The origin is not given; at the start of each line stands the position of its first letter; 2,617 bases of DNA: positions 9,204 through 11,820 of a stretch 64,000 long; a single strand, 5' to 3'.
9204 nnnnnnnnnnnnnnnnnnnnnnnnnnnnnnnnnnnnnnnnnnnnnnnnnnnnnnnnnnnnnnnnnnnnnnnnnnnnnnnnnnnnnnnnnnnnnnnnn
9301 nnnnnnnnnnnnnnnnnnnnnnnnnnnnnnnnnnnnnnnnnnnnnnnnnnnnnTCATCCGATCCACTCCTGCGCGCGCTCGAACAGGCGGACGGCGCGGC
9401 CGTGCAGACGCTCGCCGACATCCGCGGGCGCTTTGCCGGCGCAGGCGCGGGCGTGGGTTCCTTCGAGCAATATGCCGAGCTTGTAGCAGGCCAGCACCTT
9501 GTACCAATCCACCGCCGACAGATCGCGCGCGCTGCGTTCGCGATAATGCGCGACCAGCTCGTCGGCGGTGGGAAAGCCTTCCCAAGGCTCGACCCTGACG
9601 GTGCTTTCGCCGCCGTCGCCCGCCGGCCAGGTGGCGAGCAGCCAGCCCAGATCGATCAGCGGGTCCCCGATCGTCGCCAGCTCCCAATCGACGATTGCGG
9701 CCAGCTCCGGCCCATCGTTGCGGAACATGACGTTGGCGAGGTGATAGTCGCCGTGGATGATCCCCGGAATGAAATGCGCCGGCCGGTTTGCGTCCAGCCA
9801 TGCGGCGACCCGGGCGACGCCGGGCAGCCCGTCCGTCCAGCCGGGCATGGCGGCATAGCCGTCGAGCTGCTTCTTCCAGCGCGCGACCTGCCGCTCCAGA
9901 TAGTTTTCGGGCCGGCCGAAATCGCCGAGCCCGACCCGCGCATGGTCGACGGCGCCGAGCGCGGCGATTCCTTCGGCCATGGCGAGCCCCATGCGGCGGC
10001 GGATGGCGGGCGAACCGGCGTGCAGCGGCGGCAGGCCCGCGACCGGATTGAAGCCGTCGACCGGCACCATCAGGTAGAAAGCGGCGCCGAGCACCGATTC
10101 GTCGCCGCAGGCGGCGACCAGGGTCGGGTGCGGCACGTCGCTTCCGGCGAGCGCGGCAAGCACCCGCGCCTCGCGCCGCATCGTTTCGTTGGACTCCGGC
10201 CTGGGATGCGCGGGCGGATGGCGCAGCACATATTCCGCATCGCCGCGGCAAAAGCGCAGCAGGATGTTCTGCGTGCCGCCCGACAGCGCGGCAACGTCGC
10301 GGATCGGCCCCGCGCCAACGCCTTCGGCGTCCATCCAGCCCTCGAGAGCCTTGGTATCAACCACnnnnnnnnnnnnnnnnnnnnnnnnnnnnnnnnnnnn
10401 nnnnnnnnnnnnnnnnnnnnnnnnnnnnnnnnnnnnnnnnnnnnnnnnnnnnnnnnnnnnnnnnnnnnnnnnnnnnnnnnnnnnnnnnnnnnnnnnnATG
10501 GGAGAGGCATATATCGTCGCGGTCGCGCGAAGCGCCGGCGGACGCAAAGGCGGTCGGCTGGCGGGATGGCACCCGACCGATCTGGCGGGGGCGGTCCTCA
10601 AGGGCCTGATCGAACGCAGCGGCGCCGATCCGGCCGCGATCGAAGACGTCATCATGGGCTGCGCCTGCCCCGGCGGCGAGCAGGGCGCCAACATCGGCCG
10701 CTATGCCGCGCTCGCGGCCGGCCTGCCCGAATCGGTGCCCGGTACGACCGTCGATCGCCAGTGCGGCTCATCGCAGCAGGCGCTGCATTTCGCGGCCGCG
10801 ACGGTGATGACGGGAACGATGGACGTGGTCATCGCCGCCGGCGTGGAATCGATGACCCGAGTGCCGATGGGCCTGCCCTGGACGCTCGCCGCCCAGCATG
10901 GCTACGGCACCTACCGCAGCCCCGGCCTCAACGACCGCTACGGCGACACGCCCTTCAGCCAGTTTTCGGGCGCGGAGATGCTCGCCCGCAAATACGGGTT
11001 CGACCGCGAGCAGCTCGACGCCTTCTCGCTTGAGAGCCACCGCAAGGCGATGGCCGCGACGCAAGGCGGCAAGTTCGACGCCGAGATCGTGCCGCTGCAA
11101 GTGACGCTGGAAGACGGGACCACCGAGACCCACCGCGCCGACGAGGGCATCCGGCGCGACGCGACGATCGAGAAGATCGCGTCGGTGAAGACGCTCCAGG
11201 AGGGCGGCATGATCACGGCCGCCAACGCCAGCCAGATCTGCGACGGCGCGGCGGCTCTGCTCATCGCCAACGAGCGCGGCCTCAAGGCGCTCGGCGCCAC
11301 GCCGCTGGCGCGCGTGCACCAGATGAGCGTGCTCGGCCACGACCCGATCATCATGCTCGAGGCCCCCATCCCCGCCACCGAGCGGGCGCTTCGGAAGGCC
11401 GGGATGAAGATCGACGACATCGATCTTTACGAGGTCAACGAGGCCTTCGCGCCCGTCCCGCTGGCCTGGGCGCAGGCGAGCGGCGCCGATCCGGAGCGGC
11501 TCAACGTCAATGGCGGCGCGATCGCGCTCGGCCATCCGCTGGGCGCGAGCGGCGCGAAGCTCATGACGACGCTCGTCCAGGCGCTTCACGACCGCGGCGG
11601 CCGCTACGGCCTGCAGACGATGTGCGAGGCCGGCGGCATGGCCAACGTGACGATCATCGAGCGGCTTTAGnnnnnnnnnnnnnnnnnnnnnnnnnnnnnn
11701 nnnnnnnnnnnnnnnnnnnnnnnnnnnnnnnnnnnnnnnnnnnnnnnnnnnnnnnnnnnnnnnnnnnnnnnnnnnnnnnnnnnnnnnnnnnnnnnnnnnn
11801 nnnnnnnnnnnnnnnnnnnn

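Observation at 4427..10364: Split bacterial counterpart of the ACAD10/ACAD11 - LvaACDE 4-hydroxyacyl-CoA pathway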

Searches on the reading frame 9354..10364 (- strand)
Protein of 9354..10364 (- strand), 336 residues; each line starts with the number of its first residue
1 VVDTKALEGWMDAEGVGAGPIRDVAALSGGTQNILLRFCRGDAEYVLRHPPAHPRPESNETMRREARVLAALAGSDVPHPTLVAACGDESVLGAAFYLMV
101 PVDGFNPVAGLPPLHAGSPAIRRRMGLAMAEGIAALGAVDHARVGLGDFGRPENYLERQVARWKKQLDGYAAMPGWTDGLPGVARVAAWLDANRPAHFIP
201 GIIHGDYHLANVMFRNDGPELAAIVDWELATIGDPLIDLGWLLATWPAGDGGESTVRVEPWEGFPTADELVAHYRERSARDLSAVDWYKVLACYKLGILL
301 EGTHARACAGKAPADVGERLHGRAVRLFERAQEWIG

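Call 5: search_protein_families(library=pfam, proteins=[window:9354-10364:-])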
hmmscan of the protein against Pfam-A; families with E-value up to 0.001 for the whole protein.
window:9354-10364:- (336 aa): 3 families
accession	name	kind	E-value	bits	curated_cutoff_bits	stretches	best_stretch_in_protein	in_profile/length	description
PF01636.29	APH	-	7.7e-39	134.3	23.2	1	27-253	5-220/239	Phosphotransferase enzyme family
PF02958.26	EcKL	-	3.1e-06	27.2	22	1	202-245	217-263/294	Ecdysteroid kinase-like family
PF07914.17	DUF1679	-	0.00097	18.6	24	0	202-245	270-316/414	Uncharacterized oxidoreductase dhs-27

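Call 7: search_solved_structures(query=window:9354-10364:-, max_evalue=0.001, show_alignments=2)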
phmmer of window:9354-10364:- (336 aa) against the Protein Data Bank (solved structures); distinct sequences matched with E-value up to 0.001: 8.
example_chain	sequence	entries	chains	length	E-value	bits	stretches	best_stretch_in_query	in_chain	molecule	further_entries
3dxp_A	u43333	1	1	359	7e-46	160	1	3-319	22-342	putative acyl-CoA dehydrogenase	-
9o56_A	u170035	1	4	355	3.5e-42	147.8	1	24-324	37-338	Aminoglycoside phosphotransferase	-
8v3v_A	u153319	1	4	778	1.4e-25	93.2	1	19-311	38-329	Acyl-Coenzyme A dehydrogenase family, member 11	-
8v3u_A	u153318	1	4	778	1.8e-24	89.5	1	19-311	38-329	Acyl-Coenzyme A dehydrogenase family, member 11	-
9fsg_A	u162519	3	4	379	2.5e-10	43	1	75-292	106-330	Aminoglycoside phosphotransferase-like protein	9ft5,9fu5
3ats_A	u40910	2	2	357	1.3e-07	34.1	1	67-292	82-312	Putative uncharacterized protein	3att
7f0a_A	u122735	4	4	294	4e-05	25.9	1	195-245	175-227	Capreomycin phosphotransferase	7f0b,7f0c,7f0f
8i80_B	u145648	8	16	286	0.00047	22.4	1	64-244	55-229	Viomycin kinase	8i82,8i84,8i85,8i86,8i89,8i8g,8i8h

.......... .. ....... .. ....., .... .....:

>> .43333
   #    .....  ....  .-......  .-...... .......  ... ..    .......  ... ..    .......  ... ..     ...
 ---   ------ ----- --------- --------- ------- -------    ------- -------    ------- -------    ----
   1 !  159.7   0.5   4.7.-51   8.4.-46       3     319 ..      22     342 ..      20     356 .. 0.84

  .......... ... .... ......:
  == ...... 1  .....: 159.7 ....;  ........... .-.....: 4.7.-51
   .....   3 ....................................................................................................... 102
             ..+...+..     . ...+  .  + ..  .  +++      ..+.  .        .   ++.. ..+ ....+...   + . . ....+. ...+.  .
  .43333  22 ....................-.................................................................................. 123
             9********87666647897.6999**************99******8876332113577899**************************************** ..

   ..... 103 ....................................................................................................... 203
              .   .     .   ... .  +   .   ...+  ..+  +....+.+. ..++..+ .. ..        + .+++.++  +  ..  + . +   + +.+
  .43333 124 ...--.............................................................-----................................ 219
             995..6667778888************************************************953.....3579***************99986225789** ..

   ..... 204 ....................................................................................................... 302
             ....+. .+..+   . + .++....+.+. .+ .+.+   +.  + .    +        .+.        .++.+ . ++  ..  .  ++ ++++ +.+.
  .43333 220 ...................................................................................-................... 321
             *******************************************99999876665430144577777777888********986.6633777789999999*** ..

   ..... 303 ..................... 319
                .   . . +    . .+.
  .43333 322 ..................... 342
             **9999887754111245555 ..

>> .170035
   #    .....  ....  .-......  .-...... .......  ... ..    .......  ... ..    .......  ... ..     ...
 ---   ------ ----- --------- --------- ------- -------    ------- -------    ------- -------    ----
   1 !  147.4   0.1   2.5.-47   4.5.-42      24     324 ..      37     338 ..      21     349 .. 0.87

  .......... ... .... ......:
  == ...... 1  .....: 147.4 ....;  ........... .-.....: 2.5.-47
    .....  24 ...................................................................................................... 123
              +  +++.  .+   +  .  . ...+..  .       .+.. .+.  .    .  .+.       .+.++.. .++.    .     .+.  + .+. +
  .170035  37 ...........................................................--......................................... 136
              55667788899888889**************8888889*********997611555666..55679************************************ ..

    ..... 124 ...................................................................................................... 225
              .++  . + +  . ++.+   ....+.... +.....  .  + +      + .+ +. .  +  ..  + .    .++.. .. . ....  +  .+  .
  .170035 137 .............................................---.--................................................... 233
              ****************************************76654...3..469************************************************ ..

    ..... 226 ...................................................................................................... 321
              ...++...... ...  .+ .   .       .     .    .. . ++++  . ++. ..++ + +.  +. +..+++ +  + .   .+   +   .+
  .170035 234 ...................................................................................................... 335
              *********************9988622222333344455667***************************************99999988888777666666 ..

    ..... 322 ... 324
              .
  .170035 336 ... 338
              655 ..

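Call 8: search_protein_families(library=ncbifam, proteins=[window:9354-10364:-])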
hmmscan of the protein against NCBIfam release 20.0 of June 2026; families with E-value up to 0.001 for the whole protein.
window:9354-10364:- (336 aa): 4 families
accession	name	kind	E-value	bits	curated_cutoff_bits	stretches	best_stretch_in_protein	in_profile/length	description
NF033068.1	APH_3p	equivalog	1.8e-06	27.6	205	1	40-241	32-214/255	APH(3') family aminoglycoside O-phosphotransferase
TIGR02721.1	ycfN_thiK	equivalog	2.7e-06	26.7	299.45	1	158-244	110-187/256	thiamine kinase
NF041268.1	capreo_Cph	equivalog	2.8e-06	27.1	390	1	196-242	178-226/285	capreomycin phosphotransferase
NF000255.1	macrolide_MphF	exception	3.9e-05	23.2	650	1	195-241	188-231/299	Mph(F) family macrolide 2'-phosphotransferase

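Call 27: search_solved_structures(query=window:9354-10364:-, max_evalue=1e-20, show_alignments=4)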
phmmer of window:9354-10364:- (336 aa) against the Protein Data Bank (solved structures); distinct sequences matched with E-value up to 1e-20: 4.
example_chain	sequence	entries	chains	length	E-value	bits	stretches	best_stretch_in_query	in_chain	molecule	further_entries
3dxp_A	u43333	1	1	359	7e-46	160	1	3-319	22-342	putative acyl-CoA dehydrogenase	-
9o56_A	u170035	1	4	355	3.5e-42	147.8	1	24-324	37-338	Aminoglycoside phosphotransferase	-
8v3v_A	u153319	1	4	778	1.4e-25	93.2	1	19-311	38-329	Acyl-Coenzyme A dehydrogenase family, member 11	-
8v3u_A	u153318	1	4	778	1.8e-24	89.5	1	19-311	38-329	Acyl-Coenzyme A dehydrogenase family, member 11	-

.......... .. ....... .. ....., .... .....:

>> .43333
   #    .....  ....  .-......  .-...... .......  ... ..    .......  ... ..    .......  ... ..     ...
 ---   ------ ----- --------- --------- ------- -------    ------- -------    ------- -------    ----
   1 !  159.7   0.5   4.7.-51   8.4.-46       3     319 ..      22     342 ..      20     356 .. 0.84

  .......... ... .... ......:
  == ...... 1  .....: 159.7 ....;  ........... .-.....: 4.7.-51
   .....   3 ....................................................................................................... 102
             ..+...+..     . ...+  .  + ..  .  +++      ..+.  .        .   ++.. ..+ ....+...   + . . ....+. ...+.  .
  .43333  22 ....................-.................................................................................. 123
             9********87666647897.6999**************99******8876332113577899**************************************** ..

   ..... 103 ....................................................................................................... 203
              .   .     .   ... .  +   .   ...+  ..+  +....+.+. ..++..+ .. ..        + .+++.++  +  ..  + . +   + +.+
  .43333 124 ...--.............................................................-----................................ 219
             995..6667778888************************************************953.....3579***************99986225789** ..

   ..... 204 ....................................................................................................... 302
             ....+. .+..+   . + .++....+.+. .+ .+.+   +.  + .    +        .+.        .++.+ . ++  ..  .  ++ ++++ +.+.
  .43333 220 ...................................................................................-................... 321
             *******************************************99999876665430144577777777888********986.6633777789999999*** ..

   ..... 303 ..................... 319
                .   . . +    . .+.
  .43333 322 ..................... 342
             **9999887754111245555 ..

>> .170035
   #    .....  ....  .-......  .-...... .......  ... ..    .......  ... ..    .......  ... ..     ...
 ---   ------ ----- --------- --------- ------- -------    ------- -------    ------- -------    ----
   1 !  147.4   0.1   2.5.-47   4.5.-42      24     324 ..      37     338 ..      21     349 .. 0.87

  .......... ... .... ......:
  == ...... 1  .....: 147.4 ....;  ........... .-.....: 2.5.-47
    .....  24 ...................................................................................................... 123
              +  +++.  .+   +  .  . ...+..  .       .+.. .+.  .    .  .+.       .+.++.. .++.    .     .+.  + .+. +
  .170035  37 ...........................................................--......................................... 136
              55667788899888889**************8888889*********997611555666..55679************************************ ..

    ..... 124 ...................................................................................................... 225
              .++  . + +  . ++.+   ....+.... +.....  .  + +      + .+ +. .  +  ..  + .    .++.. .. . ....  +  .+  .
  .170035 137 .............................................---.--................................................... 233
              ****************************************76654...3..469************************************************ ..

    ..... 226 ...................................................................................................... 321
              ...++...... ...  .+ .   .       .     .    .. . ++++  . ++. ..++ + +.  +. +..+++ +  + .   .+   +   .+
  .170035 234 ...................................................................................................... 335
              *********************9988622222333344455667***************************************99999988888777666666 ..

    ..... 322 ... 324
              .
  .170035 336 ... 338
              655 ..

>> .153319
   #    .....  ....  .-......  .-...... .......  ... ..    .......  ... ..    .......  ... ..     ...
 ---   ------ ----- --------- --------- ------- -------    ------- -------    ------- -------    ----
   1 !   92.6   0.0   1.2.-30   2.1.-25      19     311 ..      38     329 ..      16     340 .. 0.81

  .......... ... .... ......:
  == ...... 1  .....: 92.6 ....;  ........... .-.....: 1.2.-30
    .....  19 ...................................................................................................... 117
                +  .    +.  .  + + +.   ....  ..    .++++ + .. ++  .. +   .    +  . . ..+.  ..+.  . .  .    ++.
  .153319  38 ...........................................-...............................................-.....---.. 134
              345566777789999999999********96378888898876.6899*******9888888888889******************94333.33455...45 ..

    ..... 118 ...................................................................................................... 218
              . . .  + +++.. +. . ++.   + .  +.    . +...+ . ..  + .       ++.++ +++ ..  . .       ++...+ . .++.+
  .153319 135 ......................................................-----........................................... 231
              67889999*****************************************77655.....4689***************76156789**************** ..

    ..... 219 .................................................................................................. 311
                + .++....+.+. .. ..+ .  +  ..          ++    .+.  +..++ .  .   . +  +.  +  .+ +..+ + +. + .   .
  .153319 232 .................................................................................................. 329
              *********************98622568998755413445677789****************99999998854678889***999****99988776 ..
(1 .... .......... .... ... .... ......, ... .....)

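Call 35: find_related_loci(query=window:9354-10364:-, collection=genome_contigs, flank=10000)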
Query window:9354-10364:- (336 aa) in genome_contigs; peptide patterns used: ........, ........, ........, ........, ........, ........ (x = any residue, [..] = any of these).
378 stretches matched a pattern; 333 encode a relative of the query (tblastn E <= 1e-3); the best 80 are kept; 80 distinct loci.
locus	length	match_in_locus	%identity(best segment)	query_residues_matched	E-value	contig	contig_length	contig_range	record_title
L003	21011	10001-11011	75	1-335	2e-165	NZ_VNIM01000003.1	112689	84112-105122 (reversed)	Sphingomonas solaris strain R4DWN NODE_3_length_112689_cov_8.50008, whole genome shotgun sequence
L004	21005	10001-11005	70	2-336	1e-158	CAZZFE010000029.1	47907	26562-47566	MAG TPA_asm: uncultured Terricaulis sp. isolate SRP287051_co2_91 genome assembly, contig: NODE_1656_length_47907_cov_22.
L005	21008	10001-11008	72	1-335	5e-158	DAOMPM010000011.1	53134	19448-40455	MAG TPA_asm: Luteimonas sp. isolate AMR_MDS_5860 NODE_271_length_53134_cov_25.858532, whole genome shotgun sequence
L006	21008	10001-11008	70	3-336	1e-155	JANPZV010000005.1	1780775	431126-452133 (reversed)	MAG: Terricaulis sp. isolate 26_gen_w_cov.4 c500, whole genome shotgun sequence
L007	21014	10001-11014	69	2-336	7e-155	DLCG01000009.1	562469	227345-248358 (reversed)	MAG TPA_asm: Rhodobiaceae bacterium UBA7804 UBA7804_contig_478, whole genome shotgun sequence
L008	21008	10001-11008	70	3-336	5e-155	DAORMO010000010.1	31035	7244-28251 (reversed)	MAG TPA_asm: Terricaulis sp. isolate AMR_MDS_5471 NODE_1126_length_31035_cov_2.921917, whole genome shotgun sequence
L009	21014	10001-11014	69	2-336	6e-155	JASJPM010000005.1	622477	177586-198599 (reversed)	MAG: Caulobacter sp. isolate MAG_133 NODE_3_length_622477_cov_21.759232, whole genome shotgun sequence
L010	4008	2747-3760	69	2-336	6e-160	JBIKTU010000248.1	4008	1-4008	MAG: Caulobacter sp. isolate ME2015-07-30_3300044647_group6_bin151 Rohwer_bin1852_scaffold_43415_c1, whole genome shotgu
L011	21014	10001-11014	70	2-336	1e-154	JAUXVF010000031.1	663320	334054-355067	MAG: Caulobacter sp. isolate C15_concoct.bin.38 C15_k141_165299, whole genome shotgun sequence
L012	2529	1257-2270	68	2-336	3e-164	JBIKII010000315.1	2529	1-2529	MAG: Caulobacter sp. isolate ME2014-05-30_3300043465_group5_bin127 Rohwer_bin1851_scaffold_73386_c1, whole genome shotgu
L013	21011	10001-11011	69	2-336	5e-154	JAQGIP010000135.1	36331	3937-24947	MAG: Caulobacter sp. isolate RYN_462 scaffold_2486545, whole genome shotgun sequence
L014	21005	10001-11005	74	2-335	4e-154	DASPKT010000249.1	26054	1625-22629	MAG TPA_asm: Azospirillaceae bacterium isolate SMAG_U12043 k141_454790, whole genome shotgun sequence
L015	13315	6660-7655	71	2-332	1e-153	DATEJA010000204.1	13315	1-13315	MAG TPA_asm: Sphingobium sp. isolate SMAG_U8852 k141_475128, whole genome shotgun sequence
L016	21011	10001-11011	69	2-335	2e-153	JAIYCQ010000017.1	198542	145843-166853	MAG: Caulobacteraceae bacterium isolate H1_MAG_00003 pond_H1_MAG_00003_000000000025, whole genome shotgun sequence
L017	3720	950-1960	69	2-335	5e-159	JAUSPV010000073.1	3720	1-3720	MAG: Caulobacter sp. isolate E23_concoct.bin.108 E23_k141_113280, whole genome shotgun sequence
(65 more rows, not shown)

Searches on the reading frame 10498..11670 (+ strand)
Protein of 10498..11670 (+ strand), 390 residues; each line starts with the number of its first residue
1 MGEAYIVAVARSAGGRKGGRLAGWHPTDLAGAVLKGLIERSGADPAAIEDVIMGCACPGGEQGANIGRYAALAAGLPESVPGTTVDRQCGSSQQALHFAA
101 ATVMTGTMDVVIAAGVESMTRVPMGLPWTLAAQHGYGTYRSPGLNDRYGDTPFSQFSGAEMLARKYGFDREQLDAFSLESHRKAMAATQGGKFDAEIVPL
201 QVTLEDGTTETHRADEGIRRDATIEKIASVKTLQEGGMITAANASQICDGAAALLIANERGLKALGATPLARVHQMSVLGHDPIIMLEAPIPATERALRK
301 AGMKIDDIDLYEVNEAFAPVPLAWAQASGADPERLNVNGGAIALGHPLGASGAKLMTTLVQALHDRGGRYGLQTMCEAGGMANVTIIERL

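Call 5: search_protein_families(library=pfam, proteins=[window:10498-11670:+])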
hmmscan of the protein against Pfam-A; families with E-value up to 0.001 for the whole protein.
window:10498-11670:+ (390 aa): 4 families
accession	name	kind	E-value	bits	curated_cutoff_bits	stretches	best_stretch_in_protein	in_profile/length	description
PF00108.29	Thiolase_N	-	2.9e-64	217.4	26.4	1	5-259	2-259/260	Thiolase, N-terminal domain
PF02803.24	Thiolase_C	-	2.3e-42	144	27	1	268-389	2-123/123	Thiolase, C-terminal domain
PF22691.2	Thiolase_C_1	-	1.3e-05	25.4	28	0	282-329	12-59/144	Thiolase C-terminal domain-like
PF00109.32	ketoacyl-synt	-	0.00046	20.3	20.8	0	82-120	167-205/252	Beta-ketoacyl synthase, N-terminal domain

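Call 8: search_protein_families(library=ncbifam, proteins=[window:10498-11670:+])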
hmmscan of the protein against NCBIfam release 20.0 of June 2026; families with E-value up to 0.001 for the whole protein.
window:10498-11670:+ (390 aa): 41 families (the best 25 are shown)
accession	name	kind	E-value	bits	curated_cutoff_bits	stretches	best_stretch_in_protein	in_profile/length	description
NF005077.0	PRK06504.1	subfamily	4.3e-208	691.2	590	1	1-390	1-390/390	acetyl-CoA C-acetyltransferase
NF005865.0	PRK07801.1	equivalog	3.9e-157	523.4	591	1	1-390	1-382/382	acetyl-CoA C-acetyltransferase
TIGR01930.1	AcCoA-C-Actrans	subfamily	3.7e-126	421.1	240.55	1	6-388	1-385/385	acetyl-CoA C-acyltransferase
NF005889.0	PRK07850.1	equivalog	5.4e-114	381.2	515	1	1-390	1-387/387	steroid 3-ketoacyl-CoA thiolase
NF006090.0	PRK08242.1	equivalog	3.8e-100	335.8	514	2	240-390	252-402/402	acetyl-CoA C-acetyltransferase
NF006553.0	PRK09052.1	equivalog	2e-98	330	567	1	3-390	7-399/399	acetyl-CoA C-acyltransferase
NF006510.0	PRK08947.1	equivalog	1.3e-97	327.2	519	1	3-390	3-387/387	acetyl-CoA C-acyltransferase FadA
NF004853.0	PRK06205.1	subfamily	2.2e-96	323.4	551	1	3-389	3-402/404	acetyl-CoA C-acetyltransferase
NF005033.0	PRK06445.1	equivalog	3.3e-95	319.5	511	1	23-389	30-394/395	acetyl-CoA C-acetyltransferase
TIGR02445.1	fadA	equivalog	2.1e-92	310.1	591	1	6-389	4-384/385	acetyl-CoA C-acyltransferase FadA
NF006551.0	PRK09050.1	subfamily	1.3e-91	307.7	605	1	1-389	1-400/401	3-oxoadipyl-CoA thiolase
NF005805.0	PRK07661.1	equivalog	3.3e-91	306.1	633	1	1-389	1-390/391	acetyl-CoA C-acetyltransferase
NF006552.0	PRK09051.1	subfamily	9.4e-91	305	565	1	3-390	5-395/395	beta-ketothiolase BktB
TIGR02430.1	pcaF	equivalog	2.3e-90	303.5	597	1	3-390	2-400/400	3-oxoadipyl-CoA thiolase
NF005890.0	PRK07851.1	equivalog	4.6e-90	302.5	580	2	132-390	150-405/406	acetyl-CoA C-acetyltransferase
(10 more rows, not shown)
